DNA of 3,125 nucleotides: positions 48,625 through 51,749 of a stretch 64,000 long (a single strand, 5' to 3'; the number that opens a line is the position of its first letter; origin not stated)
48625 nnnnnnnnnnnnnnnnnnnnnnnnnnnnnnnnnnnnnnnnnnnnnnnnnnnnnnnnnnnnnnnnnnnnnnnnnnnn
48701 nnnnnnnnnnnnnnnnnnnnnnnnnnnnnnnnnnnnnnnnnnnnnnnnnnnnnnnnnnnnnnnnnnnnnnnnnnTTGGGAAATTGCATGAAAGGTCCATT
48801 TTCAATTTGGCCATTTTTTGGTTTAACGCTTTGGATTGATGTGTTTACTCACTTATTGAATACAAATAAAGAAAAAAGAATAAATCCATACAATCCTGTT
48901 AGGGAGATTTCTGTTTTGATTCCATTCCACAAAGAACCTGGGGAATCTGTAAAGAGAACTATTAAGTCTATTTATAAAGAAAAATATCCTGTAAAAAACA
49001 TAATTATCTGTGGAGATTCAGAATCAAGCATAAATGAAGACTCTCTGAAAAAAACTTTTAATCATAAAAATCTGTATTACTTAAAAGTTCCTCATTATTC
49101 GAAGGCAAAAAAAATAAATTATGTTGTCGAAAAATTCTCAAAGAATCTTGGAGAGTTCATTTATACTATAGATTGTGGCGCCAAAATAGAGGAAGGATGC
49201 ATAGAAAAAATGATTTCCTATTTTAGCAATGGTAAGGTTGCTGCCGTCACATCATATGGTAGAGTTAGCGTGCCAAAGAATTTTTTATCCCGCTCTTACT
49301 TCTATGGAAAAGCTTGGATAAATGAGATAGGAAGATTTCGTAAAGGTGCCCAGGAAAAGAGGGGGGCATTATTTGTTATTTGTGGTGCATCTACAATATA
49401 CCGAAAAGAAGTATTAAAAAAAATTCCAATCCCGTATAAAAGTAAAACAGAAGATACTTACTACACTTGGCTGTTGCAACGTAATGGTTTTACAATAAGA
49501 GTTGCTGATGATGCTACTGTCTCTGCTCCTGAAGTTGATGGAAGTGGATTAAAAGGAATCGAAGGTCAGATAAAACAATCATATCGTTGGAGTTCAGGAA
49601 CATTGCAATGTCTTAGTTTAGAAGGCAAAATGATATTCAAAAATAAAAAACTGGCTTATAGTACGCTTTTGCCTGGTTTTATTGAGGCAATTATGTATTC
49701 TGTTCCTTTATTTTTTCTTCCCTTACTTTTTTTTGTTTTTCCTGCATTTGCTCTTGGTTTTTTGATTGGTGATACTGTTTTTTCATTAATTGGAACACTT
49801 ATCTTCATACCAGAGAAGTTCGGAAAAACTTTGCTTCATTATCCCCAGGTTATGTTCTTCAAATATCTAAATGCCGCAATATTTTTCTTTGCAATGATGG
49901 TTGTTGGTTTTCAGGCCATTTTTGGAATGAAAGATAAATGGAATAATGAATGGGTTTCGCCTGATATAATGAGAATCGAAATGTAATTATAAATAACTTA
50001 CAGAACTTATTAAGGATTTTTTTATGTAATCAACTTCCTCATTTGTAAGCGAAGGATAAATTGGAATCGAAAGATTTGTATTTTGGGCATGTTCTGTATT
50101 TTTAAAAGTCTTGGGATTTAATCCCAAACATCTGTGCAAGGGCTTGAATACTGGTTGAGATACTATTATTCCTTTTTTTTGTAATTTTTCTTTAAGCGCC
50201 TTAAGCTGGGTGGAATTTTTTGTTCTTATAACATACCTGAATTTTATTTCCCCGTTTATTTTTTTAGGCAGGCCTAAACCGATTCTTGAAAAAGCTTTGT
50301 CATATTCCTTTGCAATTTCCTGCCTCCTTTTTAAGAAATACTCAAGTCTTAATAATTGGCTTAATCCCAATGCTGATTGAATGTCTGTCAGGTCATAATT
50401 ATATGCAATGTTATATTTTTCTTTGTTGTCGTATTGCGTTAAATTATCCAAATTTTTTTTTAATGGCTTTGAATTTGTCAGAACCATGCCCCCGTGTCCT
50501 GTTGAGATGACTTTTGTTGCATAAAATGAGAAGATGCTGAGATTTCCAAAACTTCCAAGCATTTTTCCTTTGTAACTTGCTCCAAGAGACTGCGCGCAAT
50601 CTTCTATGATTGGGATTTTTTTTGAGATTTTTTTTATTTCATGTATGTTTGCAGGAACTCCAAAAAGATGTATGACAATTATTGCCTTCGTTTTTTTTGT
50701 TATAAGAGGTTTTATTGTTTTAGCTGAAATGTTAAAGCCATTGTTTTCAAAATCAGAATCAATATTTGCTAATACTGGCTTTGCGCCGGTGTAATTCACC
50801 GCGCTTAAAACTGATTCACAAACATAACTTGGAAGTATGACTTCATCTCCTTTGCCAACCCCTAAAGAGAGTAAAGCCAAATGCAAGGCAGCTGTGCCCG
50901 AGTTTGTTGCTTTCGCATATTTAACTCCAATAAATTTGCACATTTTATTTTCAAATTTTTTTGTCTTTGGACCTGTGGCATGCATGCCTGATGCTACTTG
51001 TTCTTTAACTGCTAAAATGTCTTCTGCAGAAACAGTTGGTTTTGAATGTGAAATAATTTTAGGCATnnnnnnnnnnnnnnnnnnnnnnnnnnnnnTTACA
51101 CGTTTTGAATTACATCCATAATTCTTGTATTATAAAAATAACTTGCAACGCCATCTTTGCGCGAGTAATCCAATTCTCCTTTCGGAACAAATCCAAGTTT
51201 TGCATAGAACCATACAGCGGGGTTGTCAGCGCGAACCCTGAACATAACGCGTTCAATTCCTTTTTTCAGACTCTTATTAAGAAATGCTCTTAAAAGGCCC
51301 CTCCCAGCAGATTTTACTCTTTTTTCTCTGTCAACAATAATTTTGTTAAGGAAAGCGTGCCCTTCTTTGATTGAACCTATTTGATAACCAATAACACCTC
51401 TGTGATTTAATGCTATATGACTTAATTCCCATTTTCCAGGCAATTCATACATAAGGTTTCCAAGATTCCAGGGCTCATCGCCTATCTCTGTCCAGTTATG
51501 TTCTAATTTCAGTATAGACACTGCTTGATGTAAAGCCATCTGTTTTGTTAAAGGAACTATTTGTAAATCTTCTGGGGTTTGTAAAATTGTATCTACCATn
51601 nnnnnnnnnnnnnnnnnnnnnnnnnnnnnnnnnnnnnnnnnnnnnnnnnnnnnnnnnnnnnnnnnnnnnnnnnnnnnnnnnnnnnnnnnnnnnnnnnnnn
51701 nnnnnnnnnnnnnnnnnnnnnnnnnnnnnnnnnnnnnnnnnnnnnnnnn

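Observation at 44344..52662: Synthase-dependent amino-sugar polysaccharide locus (processive GT2 + secreted CE4 deacetylase + GH18-like + LmbE) in a reduced archaeon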

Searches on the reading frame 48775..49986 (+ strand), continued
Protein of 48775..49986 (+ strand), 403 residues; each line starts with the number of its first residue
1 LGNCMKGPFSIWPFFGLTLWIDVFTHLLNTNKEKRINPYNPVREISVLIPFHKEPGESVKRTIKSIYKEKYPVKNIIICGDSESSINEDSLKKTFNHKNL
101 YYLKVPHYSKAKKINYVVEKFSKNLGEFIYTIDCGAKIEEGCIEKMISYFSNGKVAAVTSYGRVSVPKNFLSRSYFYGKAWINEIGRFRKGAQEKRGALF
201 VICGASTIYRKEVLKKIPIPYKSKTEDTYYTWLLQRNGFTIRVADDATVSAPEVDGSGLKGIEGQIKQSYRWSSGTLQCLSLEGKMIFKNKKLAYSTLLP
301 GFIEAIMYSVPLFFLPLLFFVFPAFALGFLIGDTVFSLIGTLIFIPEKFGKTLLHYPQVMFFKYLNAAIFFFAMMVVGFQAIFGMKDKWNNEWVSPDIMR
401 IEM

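Call 84: search_protein_families(library=pfam, proteins=[L021:897-2534:+, L021:3589-5724:+, L021:6709-8118:+, L021:8131-9339:+, L020:5475-6395:+, L020:6478-7659:+, L020:8060-9046:-, L020:2291-3253:+, L020:900-1757:+], max_evalue=0.001)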
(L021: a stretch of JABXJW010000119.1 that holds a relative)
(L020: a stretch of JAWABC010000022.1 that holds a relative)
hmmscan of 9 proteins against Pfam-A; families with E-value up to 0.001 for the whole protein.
L021:897-2534:+ (545 aa): 7 families
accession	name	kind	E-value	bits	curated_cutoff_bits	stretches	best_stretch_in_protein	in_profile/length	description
PF00535.33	Glycos_transf_2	-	5.9e-25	88.6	23.3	1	46-214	1-165/168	Glycosyl transferase family 2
PF13641.12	Glyco_tranf_2_3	-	5.3e-16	59.8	27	1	45-269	3-230/230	Glycosyltransferase like family 2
PF13632.12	Glyco_trans_2_3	-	2.1e-15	57.5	27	1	129-315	1-182/198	Glycosyl transferase family group 2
PF00583.31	Acetyltransf_1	-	6.6e-14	52.6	20.7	1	424-521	13-115/116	Acetyltransferase (GNAT) family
PF13673.13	Acetyltransf_10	-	6.4e-10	39.5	23.6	1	449-534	39-119/128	Acetyltransferase (GNAT) domain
PF13508.13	Acetyltransf_7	-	2.8e-09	37.7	27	1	448-521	10-81/84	Acetyltransferase (GNAT) domain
PF13506.12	Glyco_transf_21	-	5e-07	29.8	21.7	1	114-266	18-172/174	Glycosyl transferase family 21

L021:3589-5724:+ (711 aa): 1 family
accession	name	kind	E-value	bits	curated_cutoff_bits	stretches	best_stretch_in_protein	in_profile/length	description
PF01522.26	Polysacc_deac_1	-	1.8e-12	47.7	23.1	1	144-237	24-112/124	Polysaccharide deacetylase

L021:6709-8118:+ (469 aa): 1 family
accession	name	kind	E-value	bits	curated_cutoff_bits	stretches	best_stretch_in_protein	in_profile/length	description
PF00704.34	Glyco_hydro_18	-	2.2e-36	126.6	29.6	1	106-352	18-317/317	Glycosyl hydrolases family 18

L021:8131-9339:+ (402 aa): 1 family
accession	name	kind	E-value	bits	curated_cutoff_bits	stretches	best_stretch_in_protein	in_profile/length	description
PF13717.11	Zn_ribbon_4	-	0.00012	22.4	30.3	0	25-43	5-25/36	zinc-ribbon domain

L020:5475-6395:+ (306 aa): 0 families

L020:6478-7659:+ (393 aa): 4 families
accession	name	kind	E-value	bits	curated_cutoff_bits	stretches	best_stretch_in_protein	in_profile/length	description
PF00535.33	Glycos_transf_2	-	7.2e-31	107.8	23.3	1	47-216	1-166/168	Glycosyl transferase family 2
PF13641.12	Glyco_tranf_2_3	-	2.1e-19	70.9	27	1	46-269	3-229/230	Glycosyltransferase like family 2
PF13506.12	Glyco_transf_21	-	1.5e-07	31.5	21.7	1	116-267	19-172/174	Glycosyl transferase family 21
PF13632.12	Glyco_trans_2_3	-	3.1e-06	27.6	27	1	130-315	1-181/198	Glycosyl transferase family group 2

L020:8060-9046:- (328 aa): 2 families
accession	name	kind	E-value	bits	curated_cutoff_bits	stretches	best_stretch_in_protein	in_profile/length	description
PF01769.21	MgtE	-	7.7e-21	75.1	27.6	1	201-323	1-125/125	Divalent cation transporter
PF00571.33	CBS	-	8.7e-18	64.8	24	2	77-130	1-55/57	CBS domain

L020:2291-3253:+ (320 aa): 0 families

L020:900-1757:+ (285 aa): 0 families

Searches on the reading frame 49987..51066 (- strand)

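Call 3: search_protein_families(library=pfam, proteins=[window:49987-51066:-], max_evalue=0.01)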
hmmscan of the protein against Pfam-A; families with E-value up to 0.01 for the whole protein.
window:49987-51066:- (359 aa): 5 families
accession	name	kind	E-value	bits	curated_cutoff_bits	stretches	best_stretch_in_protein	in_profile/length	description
PF01041.23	DegT_DnrJ_EryC1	-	7.8e-87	292.2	19.8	1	13-351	4-358/360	DegT/DnrJ/EryC1/StrS aminotransferase family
PF01053.26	Cys_Met_Meta_PP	-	1.5e-06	27.5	27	1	32-149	51-161/381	Cys/Met metabolism PLP-dependent enzyme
PF00155.27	Aminotran_1_2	-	4.2e-06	26.6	19.7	1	34-131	41-152/361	Aminotransferase class I and II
PF00266.25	Aminotran_5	-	0.0071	15.8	21.5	0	32-161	42-180/371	Aminotransferase class-V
PF01212.27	Beta_elim_lyase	-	0.0095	15.7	27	0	24-105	23-106/288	Beta-eliminating lyase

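Call 4: search_protein_families(library=ncbifam, proteins=[window:49987-51066:-], max_evalue=0.01)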
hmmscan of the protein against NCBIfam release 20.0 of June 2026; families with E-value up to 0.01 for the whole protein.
window:49987-51066:- (359 aa): 30 families (the best 25 are shown)
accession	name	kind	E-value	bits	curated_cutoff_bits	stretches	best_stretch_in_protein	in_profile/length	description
TIGR03588.1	PseC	equivalog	4.2e-68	230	423.5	1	5-353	2-377/380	UDP-4-amino-4,6-dideoxy-N-acetyl-beta-L-altrosamine transaminase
TIGR04181.1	NHT_00031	hypoth_equivalog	2.9e-62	210.6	420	1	8-332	4-351/359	LegC family aminotransferase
NF008658.2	PRK11658.1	equivalog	3.4e-60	203.7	631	1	3-352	3-373/379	UDP-4-amino-4-deoxy-L-arabinose aminotransferase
NF008687.0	PRK11706.1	equivalog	2.3e-49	168.1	375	1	5-354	2-372/375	dTDP-4-amino-4,6-dideoxygalactose transaminase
NF011936.0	PRK15407.1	equivalog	4.4e-43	147.6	423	2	7-208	39-246/440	lipopolysaccharide biosynthesis protein RfbH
TIGR02379.1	ECA_wecE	subfamily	1.1e-37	129.7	434.85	1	5-353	2-372/376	dTDP-4-amino-4,6-dideoxy-D-glucose transaminase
TIGR04427.1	PLP_DesI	equivalog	2.6e-37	128.9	650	1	30-348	49-375/390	dTDP-4-dehydro-6-deoxyglucose aminotransferase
NF005817.0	PRK07683.1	equivalog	8.6e-08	31.3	575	1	53-133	94-169/387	aminotransferase A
NF004975.0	PRK06348.1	equivalog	5.5e-07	28.9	549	1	48-131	89-168/384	pyridoxal phosphate-dependent aminotransferase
NF004770.0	PRK06108.1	subfamily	9.3e-07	28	422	1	48-131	96-176/396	pyridoxal phosphate-dependent aminotransferase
NF041091.1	asp_aminotase_Arch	equivalog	8.5e-06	24.8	550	1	53-131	92-166/376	aspartate aminotransferase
NF041364.1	GntC_guanitoxin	equivalog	2.5e-05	23.3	415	1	63-131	74-140/356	guanitoxin biosynthesis PLP-dependent (S)-gamma-hydroxy-L-arginine cyclodehydratase GntC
NF005215.0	PRK06702.1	equivalog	4.2e-05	22.6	709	1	32-155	60-182/432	bifunctional O-acetylhomoserine aminocarboxypropyltransferase/cysteine synthase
NF005816.0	PRK07682.1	equivalog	4.8e-05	22.1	620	1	57-133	99-171/390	aminotransferase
TIGR01977.1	am_tr_V_EF2568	hypoth_equivalog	5.4e-05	22.4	377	1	44-164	55-181/376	cysteine desulfurase family protein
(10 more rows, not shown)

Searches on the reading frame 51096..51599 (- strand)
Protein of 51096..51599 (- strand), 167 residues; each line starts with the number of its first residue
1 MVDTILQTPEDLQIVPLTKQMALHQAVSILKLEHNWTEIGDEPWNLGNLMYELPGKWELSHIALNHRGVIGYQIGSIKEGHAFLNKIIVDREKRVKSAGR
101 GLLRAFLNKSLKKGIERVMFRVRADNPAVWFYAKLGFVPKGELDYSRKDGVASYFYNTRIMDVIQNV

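Call 3: search_protein_families(library=pfam, proteins=[window:51096-51599:-], max_evalue=0.01)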
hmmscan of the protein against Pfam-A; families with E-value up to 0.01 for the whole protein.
window:51096-51599:- (167 aa): 3 families
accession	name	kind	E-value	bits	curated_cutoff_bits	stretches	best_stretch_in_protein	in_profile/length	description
PF00583.31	Acetyltransf_1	-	2.6e-08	34.6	20.7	1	68-137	43-116/116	Acetyltransferase (GNAT) family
PF13508.13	Acetyltransf_7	-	1.7e-07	31.9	27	1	62-138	7-83/84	Acetyltransferase (GNAT) domain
PF13673.13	Acetyltransf_10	-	3.1e-07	30.8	23.6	1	76-142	47-112/128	Acetyltransferase (GNAT) domain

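Call 4: search_protein_families(library=ncbifam, proteins=[window:51096-51599:-], max_evalue=0.01)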
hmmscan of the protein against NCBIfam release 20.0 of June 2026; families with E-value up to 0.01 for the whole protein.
window:51096-51599:- (167 aa): 3 families
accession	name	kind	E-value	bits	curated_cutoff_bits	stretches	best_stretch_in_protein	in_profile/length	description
TIGR01575.1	rimI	equivalog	3.9e-11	43.2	86.4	1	42-138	16-113/132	ribosomal protein S18-alanine N-acetyltransferase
NF007025.1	PRK09491.1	equivalog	4.1e-05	23.6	173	1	43-137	25-119/145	ribosomal protein S18-alanine N-acetyltransferase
NF002959.0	PRK03624.1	equivalog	5.3e-05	23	124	1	79-143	69-135/147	GNAT family acetyltransferase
